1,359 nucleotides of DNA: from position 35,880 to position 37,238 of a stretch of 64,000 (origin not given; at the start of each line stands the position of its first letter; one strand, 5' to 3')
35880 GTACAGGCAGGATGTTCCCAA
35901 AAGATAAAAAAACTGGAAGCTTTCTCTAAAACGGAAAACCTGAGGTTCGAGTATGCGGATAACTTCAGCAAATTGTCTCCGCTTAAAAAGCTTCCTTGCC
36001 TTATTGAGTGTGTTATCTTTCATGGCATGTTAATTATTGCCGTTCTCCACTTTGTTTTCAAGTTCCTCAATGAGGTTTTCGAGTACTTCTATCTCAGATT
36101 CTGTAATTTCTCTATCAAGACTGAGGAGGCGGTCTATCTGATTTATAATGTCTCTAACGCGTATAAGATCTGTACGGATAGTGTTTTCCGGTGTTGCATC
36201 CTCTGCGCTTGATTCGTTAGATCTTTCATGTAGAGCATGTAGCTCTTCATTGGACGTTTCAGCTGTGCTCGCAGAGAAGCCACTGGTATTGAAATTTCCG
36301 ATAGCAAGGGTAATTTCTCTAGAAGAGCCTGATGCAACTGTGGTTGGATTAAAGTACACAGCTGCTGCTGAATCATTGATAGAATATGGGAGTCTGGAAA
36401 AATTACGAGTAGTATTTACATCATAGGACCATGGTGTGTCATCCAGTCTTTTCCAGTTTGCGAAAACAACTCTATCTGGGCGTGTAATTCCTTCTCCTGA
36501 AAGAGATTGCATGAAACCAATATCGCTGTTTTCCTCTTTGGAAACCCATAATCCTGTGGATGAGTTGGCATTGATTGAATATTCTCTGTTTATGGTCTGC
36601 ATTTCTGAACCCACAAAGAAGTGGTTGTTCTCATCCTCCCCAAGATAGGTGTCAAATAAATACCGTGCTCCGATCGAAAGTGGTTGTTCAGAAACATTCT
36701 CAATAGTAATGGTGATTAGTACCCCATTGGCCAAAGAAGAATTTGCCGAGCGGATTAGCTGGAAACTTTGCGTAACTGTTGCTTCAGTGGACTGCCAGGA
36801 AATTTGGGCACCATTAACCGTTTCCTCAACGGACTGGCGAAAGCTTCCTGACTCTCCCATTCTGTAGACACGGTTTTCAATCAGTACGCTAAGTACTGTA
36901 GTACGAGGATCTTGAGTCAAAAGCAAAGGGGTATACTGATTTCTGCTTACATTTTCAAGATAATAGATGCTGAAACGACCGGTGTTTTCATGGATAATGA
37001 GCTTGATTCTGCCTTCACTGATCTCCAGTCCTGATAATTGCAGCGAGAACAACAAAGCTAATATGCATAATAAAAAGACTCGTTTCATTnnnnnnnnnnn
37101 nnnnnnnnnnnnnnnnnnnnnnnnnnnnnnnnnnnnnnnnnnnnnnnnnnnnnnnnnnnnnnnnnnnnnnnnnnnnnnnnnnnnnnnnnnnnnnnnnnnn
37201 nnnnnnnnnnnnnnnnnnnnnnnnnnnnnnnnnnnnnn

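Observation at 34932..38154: Three-gene TPR / coiled-coil / secreted cluster wedged between rpe and dtd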

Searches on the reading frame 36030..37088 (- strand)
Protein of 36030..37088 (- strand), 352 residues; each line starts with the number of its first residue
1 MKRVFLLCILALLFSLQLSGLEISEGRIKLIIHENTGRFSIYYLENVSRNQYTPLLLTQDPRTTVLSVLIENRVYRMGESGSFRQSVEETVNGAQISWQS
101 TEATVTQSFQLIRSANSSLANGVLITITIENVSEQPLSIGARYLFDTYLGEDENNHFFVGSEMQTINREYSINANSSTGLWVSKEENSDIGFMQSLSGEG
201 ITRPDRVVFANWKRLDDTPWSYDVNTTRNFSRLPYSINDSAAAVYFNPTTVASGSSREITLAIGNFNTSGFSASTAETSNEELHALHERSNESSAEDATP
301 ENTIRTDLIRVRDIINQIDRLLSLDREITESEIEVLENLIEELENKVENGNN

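Call 3: search_protein_families(library=pfam, proteins=[window:36030-37088:-], max_evalue=0.1)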
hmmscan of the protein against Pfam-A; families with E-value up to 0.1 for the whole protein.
window:36030-37088:- (352 aa): 2 families
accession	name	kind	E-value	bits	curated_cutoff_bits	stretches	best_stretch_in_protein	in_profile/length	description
PF21220.3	RecQ-1-like_HTH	-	0.042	14.4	27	1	314-350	7-42/51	RecQ-1-like, helix-turn-helix domain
PF11291.13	DUF3091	-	0.062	13.9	25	0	277-349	26-97/100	Protein of unknown function (DUF3091)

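Call 4: search_protein_families(library=ncbifam, proteins=[window:36030-37088:-], max_evalue=0.1)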
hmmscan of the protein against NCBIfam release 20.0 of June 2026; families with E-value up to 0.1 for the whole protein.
window:36030-37088:- (352 aa): 0 families

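Call 5: find_encoding_contigs(protein=window:36030-37088:-, flank=10000, max_places=6)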
Protein window:36030-37088:- (352 aa): 1 contig read that carries it; 1 place shown.
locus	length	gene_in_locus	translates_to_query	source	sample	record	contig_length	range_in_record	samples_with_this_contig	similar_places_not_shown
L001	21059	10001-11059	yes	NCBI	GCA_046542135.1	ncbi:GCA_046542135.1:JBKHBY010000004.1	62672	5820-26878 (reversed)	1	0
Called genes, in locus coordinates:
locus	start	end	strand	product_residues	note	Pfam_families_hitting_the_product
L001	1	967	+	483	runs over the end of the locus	PF03023:MurJ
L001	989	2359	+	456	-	PF13646:HEAT_2 (weak), PF13513:HEAT_EZ (faint), PF02985:HEAT (faint), PF03130:HEAT_PBS (faint), PF13646:HEAT_2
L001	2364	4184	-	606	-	PF00092:VWA, PF13519:VWA_2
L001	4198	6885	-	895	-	PF27167:HTH_GRAD, PF27371:GRAD_C, PF03449:GreA_GreB_N, PF01272:GreA_GreB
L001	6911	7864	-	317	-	PF13176:TPR_7 (faint), PF13181:TPR_8 (faint), PF13428:TPR_14 (faint), PF14559:TPR_19 (weak), PF00515:TPR_1 (weak), PF07719:TPR_2 (weak), PF13414:TPR_11 (weak)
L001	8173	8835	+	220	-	PF00834:Ribul_P_3_epim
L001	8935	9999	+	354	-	-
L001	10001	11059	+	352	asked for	-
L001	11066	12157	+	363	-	PF14559:TPR_19 (weak)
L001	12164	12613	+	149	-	PF02580:Tyr_Deacylase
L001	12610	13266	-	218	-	-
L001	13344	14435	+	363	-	PF00154:RecA_N, PF06745:ATPase (faint), PF08423:Rad51 (weak), PF27531:MT3502_N (weak), PF21096:RecA_C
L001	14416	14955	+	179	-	PF01288:HPPK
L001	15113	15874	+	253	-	PF02616:SMC_ScpA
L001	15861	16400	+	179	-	PF04079:SMC_ScpB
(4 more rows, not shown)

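Call 6: search_solved_structures(query=window:36030-37088:-, max_evalue=1)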
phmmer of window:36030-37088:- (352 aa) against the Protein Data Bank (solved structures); distinct sequences matched with E-value up to 1: 1.
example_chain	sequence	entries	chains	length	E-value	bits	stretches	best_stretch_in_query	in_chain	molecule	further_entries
8pjs_A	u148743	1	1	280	0.11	15.1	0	40-99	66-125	SAKeCEref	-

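Call 7: find_homologous_proteins(query=window:36030-37088:-, max_evalue=0.001)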
Query window:36030-37088:- (352 aa): 825 proteins with E <= 0.001 among 4807 candidates; the best 120 are listed.
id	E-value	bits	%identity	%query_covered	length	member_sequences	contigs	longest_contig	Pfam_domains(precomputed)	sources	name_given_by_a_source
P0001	2.9e-222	755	100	100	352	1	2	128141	-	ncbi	ncbi:MAG: hypothetical protein ACLFR1_00985 [Spirochaetia bacterium]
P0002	1.3e-99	352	48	94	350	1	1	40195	-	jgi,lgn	jgi:hypothetical protein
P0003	8.1e-97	343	46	97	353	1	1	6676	-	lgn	-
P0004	2.7e-96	341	48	93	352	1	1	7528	-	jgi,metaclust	metaclust:\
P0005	6.1e-96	340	45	98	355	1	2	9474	-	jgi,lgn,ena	-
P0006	1.2e-94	335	46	98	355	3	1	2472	-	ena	-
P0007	2.4e-94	334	44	92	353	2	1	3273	-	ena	-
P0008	9.6e-94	332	45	92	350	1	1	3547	-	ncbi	-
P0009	1.2e-93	332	45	98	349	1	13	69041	-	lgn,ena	-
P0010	4.8e-93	330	45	98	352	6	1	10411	-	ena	-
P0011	4.3e-92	327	45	99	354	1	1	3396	-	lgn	-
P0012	6.4e-92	326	46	98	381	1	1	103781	-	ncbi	-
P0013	7.5e-92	326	46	98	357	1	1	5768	-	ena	-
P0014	4.2e-91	324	46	94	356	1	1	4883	-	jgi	-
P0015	2.9e-90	321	45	98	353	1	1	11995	-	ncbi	-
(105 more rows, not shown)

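Call 10: find_related_loci(query=A1, collection=genome_contigs, flank=6000)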
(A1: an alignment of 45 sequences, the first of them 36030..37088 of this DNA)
Query A1 (352 aa) in genome_contigs; peptide patterns used: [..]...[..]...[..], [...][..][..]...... (x = any residue, [..] = any of these).
309 stretches matched a pattern; 242 encode a relative of the query (tblastn E <= 1e-3); the best 80 are kept; 80 distinct loci.
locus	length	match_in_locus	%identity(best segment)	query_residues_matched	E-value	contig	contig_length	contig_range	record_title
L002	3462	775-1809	47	1-346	2e-106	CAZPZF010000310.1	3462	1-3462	MAG TPA_asm: uncultured Spirochaetales bacterium isolate SRP167436_co1_178 genome assembly, contig: NODE_45635_length_34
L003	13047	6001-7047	46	1-346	6e-98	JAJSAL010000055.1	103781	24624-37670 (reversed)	MAG: Spirochaetes bacterium isolate Dive96_bin4.94 k141_1231439, whole genome shotgun sequence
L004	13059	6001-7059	43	1-346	7e-94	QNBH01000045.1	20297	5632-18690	MAG: Spirochaetes bacterium isolate B32_G16 B32_Guay16_scaffold_01205, whole genome shotgun sequence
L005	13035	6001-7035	45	1-346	4e-92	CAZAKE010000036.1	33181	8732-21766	MAG TPA_asm: uncultured Spirochaetales bacterium isolate binchicken_co8_353 genome assembly, contig: NODE_1604_length_33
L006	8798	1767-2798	43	3-346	6e-92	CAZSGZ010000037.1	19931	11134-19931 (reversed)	MAG TPA_asm: uncultured Spirochaetales bacterium isolate SRP332253_co1_171 genome assembly, contig: NODE_4316_length_199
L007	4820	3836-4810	48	3-323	1e-91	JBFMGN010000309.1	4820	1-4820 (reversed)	MAG: Spirochaetota bacterium isolate MAG298 MAG298_309, whole genome shotgun sequence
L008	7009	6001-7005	45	1-336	1e-90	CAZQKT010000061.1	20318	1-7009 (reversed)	MAG TPA_asm: uncultured Spirochaetales bacterium isolate binchicken_co8_381 genome assembly, contig: NODE_4264_length_20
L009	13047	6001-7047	43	1-346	3e-90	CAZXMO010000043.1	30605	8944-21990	MAG TPA_asm: uncultured Spirochaetales bacterium isolate binchicken_co8_383 genome assembly, contig: NODE_1935_length_30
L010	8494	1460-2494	43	3-349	3e-90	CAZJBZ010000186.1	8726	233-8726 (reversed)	MAG TPA_asm: uncultured Spirochaetales bacterium isolate SRP141376_co4_201 genome assembly, contig: NODE_13171_length_87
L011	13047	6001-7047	43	1-346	3e-90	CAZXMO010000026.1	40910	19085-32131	MAG TPA_asm: uncultured Spirochaetales bacterium isolate binchicken_co8_383 genome assembly, contig: NODE_987_length_409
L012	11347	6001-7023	45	1-344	6e-90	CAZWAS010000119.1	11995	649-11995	MAG TPA_asm: uncultured Spirochaetales bacterium isolate binchicken_co135_55 genome assembly, contig: NODE_7299_length_1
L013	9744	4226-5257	39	1-346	1e-89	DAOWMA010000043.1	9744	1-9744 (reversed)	MAG TPA_asm: Spirochaetaceae bacterium isolate CSMAG_2990 CSMAG_2990_k141_418181_length_9744_cov_18.0000, whole genome s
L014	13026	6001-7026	42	1-346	4e-89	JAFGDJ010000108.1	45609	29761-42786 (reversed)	MAG: Spirochaetales bacterium isolate Zod_Metabat.1170 k87_3285868, whole genome shotgun sequence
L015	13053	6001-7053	42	1-349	8e-89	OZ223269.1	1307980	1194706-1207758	MAG: Spirochaetia bacterium isolate 50ab941f-e521-41e2-bb97-00a459704a5b genome assembly, chromosome: 6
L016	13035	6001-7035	43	1-346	7e-94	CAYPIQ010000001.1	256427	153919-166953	MAG TPA_asm: uncultured Spirochaetales bacterium isolate binchicken_co379_68 genome assembly, contig: NODE_25_length_256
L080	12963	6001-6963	37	19-346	1e-74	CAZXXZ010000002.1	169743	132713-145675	MAG TPA_asm: uncultured Treponemataceae bacterium isolate SRP167436_co1_362 genome assembly, contig: NODE_33_length_1697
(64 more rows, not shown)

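Call 16: predict_structure(alignment_id=A1)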
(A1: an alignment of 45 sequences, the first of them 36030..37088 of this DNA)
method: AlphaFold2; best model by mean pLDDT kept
length: 352 residues; sequences in the alignment: 45
mean_pLDDT: 88.3   pTM: 0.85
mean pLDDT of the five models: 88.3, 87.9, 87.8, 87.5, 86.0
residues with pLDDT >= 90: 207; 70-90: 114; 50-70: 29; < 50: 2
segments of 3 or more residues with pLDDT < 50: none
pLDDT, mean of each block of 10 residues (from residue 1): 92 80 95 92 90 88 90 95 96 95 98 88 98 98 92 89 91 94 93 95 97 91 93 77 98 98 94 65 62 60 80 84 86 84 80 55
secondary structure, 60 per line:
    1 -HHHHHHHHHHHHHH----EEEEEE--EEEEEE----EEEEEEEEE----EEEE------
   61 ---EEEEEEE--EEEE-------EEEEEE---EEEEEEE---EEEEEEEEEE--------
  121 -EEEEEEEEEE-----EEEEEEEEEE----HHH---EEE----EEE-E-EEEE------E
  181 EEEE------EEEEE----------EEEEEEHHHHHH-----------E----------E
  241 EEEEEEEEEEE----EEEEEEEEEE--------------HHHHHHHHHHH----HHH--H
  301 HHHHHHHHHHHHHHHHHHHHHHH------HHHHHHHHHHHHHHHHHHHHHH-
elements in order: H2-15 E20-25 E28-33 E38-46 E51-54 E64-70 E73-76 E84-89 E93-99 E103-112 E122-131 E137-146 E157-159 E164-166 E170-173 E180-184 E191-195 E206-211 H212-217 E240-251 E256-265 H280-290 H300-323 H330-351

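Call 19: fold_search(model_id=the predicted structure, library=pdb)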
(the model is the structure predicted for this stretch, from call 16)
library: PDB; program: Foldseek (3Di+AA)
matches with E <= 10: 620; with E <= 0.001: 76
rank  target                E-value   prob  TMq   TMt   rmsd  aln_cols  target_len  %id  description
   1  8ho8_A                9.1e-09  1.00  0.44  0.21  11.3       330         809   11  The cryo-EM structure of cellobiose phosphorylase from Clostridium thermocellum in complex with cellobiose (released 2023-12-13)
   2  3s4c                  1.2e-08  1.00  0.44  0.21  11.7       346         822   13  Lactose phosphorylase in complex with sulfate (released 2012-06-27)
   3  8ho7_A                1.9e-08  1.00  0.44  0.21  11.9       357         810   10  The cryo-EM structure of cellobiose phosphorylase from Clostridium thermocellum (released 2023-12-13)
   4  8hob_A                3.0e-08  1.00  0.43  0.20  11.4       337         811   10  The cryo-EM structure of cellobiose phosphorylase from Clostridium thermocellum ( variant) (released 2024-03-20)
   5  8ho9_A                3.6e-08  1.00  0.44  0.21  11.3       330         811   11  The cryo-EM structure of cellobiose phosphorylase from Clostridium thermocellum (cysteine-to-serine varient) (released 2023-12-13)
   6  4zle                  4.7e-08  1.00  0.42  0.20  11.2       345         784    9  Cellobionic acid phosphorylase - ligand free structure (released 2015-06-10)
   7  3rrs_A                5.3e-08  1.00  0.47  0.22  11.2       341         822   11  Crystal structure analysis of cellobiose phosphorylase from Cellulomonas uda (released 2012-05-09)
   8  8bou_B                7.3e-08  1.00  0.45  0.22   7.3       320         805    9  Crystal structure of Blautia producta GH94 (released 2023-11-29)
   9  4zlf                  7.3e-08  1.00  0.43  0.21  11.1       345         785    9  Cellobionic acid phosphorylase - cellobionic acid complex (released 2015-06-10)
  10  3qde_A                7.7e-08  1.00  0.43  0.21  10.5       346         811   11  The structure of Cellobiose phosphorylase from Clostridium thermocellum in complex with phosphate (released 2011-11-09)
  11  8bou_A                1.1e-07  1.00  0.44  0.22   7.5       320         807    9  Crystal structure of Blautia producta GH94 (released 2023-11-29)
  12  2cqs_A                1.3e-07  1.00  0.45  0.21   8.9       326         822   12  Crystal Structure of Cellvibrio gilvus Cellobiose Phosphorylase Crystallized from Ammonium Sulfate (released 2006-05-16)
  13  7fe3_A                1.3e-07  1.00  0.36  0.22  12.8       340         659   12  Crystal structure of GH65 alpha-1,2-glucosidase from Flavobacterium johnsoniae (released 2021-11-10)
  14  6hq6_A                2.4e-07  1.00  0.45  0.16   9.5       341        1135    9  Bacterial beta-1,3-oligosaccharide phosphorylase from GH149 (released 2019-06-12)
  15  3acs_A                2.9e-07  1.00  0.47  0.22  11.3       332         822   10  Crystal Structure of Cellvibrio gilvus Cellobiose Phosphorylase W488F mutant (released 2010-12-22)
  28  3nre_A                1.6e-06  1.00  0.47  0.56   5.6       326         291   10  Crystal structure of a Putative aldose 1-epimerase (b2544) from ESCHERICHIA COLI K12 at 1.59 A resolution (released 2010-09-15)
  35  3bs6_B                2.9e-06  1.00  0.43  0.56   5.6       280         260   11  1.8 Angstrom crystal structure of the periplasmic domain of the membrane insertase YidC (released 2008-02-12)
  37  3bs6_A                3.8e-06  1.00  0.45  0.59   5.2       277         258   12  1.8 Angstrom crystal structure of the periplasmic domain of the membrane insertase YidC (released 2008-02-12)
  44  3dcd_A                7.0e-06  1.00  0.48  0.55   5.0       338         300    8  X-ray structure of the galactose mutarotase related enzyme Q5FKD7 from Lactobacillus acidophilus at the resolution 1.9 (released 2008-07-29)
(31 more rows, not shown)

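Call 27: search_solved_structures(query=A1, max_evalue=1)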
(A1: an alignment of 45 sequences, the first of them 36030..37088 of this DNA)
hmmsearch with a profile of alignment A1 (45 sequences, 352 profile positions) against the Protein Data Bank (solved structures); distinct sequences matched with E-value up to 1: 1.
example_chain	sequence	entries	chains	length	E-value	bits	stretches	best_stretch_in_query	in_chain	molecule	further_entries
1wjt_A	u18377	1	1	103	0.97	11.6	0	190-219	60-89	Transcription elongation factor S-II protein 3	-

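Call 30: find_homologous_proteins(query=L080:5941-6978:+, max_evalue=0.001)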
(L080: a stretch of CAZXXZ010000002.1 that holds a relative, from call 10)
Query L080:5941-6978:+ (345 aa): 151 proteins with E <= 0.001 among 8000 candidates; the best 120 are listed.
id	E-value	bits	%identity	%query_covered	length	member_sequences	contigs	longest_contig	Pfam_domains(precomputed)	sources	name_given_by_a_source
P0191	1.0e-223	759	100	100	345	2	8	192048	-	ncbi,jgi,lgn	jgi:hypothetical protein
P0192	5.1e-194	662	85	100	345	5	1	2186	-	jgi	jgi:hypothetical protein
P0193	3.4e-175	600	81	93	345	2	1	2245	-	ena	-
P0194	2.7e-173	593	76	100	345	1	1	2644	-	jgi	jgi:hypothetical protein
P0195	7.2e-173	592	77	99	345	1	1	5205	-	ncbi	-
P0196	1.4e-172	591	76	100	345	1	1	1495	-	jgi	jgi:hypothetical protein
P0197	5.1e-171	586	76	100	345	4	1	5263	-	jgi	jgi:hypothetical protein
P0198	6.2e-171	586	78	93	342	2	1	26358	-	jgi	-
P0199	2.2e-170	584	78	94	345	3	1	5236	-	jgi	jgi:hypothetical protein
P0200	8.0e-170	582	77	96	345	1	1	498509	-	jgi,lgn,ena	-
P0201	1.7e-155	535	98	73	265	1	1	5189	-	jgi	jgi:uncharacterized protein YciW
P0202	5.8e-144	497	67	100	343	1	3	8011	-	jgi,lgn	jgi:hypothetical protein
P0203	7.0e-143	494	68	93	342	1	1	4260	-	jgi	jgi:hypothetical protein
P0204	7.7e-143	493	66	95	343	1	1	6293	-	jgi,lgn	-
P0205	7.8e-142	490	67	93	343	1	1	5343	-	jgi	jgi:hypothetical protein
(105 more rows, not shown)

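Call 44: search_protein_families(library=pfam, alignment_id=A1, max_evalue=1)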
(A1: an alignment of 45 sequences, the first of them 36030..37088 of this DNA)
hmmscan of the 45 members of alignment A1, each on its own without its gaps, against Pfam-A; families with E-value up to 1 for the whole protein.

A. member 1, window:36030-37088:- (352 aa): 2 families
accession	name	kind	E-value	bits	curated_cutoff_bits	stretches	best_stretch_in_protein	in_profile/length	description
PF21220.3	RecQ-1-like_HTH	-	0.042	14.4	27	1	314-350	7-42/51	RecQ-1-like, helix-turn-helix domain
PF11291.13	DUF3091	-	0.062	13.9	25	1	277-349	26-97/100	Protein of unknown function (DUF3091)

B. families by the number of members that match (of 45 scanned): 23 families
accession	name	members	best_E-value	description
PF16471.10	JIP_LZII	5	0.0011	JNK-interacting protein leucine zipper II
PF20140.4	DUF6530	2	0.0094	Family of unknown function (DUF6530)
PF14477.11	Mso1_C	1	0.025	Mso1, membrane-polarising domain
PF01335.27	DED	1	0.037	Death effector domain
PF21220.3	RecQ-1-like_HTH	1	0.042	RecQ-1-like, helix-turn-helix domain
PF11291.13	DUF3091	1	0.062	Protein of unknown function (DUF3091)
PF09753.14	Use1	1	0.078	Membrane fusion protein Use1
PF03168.19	LEA_2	1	0.082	Late embryogenesis abundant protein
PF05671.16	GETHR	1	0.092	GETHR pentapeptide repeat (5 copies)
PF03511.20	FANCA_CTD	1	0.096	Fanconi anaemia group A protein C-terminal domain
PF06878.16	Pkip-1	1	0.1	Pkip-1 protein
PF25600.1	TRIM_CC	1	0.13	TRIM protein coiled-coil region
PF01731.26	Arylesterase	1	0.14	Arylesterase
PF22127.1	NtdA_N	1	0.15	NTD biosynthesis operon protein NtdA, N-terminal domain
PF04723.20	GRDA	1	0.17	Glycine reductase complex selenoprotein A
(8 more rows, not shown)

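Call 49: search_protein_representatives(alignment_id=A1)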
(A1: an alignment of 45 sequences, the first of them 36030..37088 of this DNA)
Query: 45 sequences, 352 profile positions. Proteins with E-value up to 0.001 (for the whole library): 2255; up to 1e-10: 1529; up to 1e-30: 408. The best 150 are listed.
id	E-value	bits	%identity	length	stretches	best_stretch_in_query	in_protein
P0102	1.2e-140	485.0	-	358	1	2-351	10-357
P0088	8.2e-137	472.4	-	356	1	1-350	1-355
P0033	1.0e-136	472.1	-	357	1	3-351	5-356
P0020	4.3e-135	466.7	-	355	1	5-351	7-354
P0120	1.5e-133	461.6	-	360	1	4-351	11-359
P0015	5.1e-132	456.6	-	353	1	3-350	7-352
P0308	8.1e-132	455.9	-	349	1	6-351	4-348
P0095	1.2e-129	448.8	-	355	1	1-351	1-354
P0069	1.2e-129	448.7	-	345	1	4-350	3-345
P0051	2.4e-129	447.8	-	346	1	2-350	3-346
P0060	3.1e-129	447.4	-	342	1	5-350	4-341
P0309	6.0e-129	446.5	-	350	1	2-350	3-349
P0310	7.1e-128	443.0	-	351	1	4-350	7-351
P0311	8.1e-128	442.8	-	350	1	2-350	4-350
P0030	1.1e-127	442.4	-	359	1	4-350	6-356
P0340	2.0e-107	375.7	-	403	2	5-290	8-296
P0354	4.8e-102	358.0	-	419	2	4-274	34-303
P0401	7.2e-83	294.9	-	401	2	2-280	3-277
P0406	1.7e-81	290.4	-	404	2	3-276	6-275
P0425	3.7e-77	276.1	-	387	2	3-273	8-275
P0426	1.6e-75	270.7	-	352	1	5-346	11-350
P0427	3.2e-75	269.8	-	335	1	6-344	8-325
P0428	9.0e-75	268.3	-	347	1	4-345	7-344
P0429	1.1e-74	268.0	-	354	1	4-345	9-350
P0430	1.6e-74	267.5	-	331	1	11-315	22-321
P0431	2.2e-73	263.7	-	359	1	3-346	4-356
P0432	4.2e-73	262.8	-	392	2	2-273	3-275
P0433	4.3e-73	262.8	-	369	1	4-345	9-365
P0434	5.1e-73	262.6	-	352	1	3-351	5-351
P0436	1.5e-72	261.0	-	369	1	3-349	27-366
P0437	2.4e-72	260.3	-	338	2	7-273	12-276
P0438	2.5e-72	260.3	-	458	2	4-260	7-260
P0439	3.3e-72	259.9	-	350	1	2-349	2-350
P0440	5.2e-72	259.2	-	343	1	2-351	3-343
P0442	5.3e-71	255.9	-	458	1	24-343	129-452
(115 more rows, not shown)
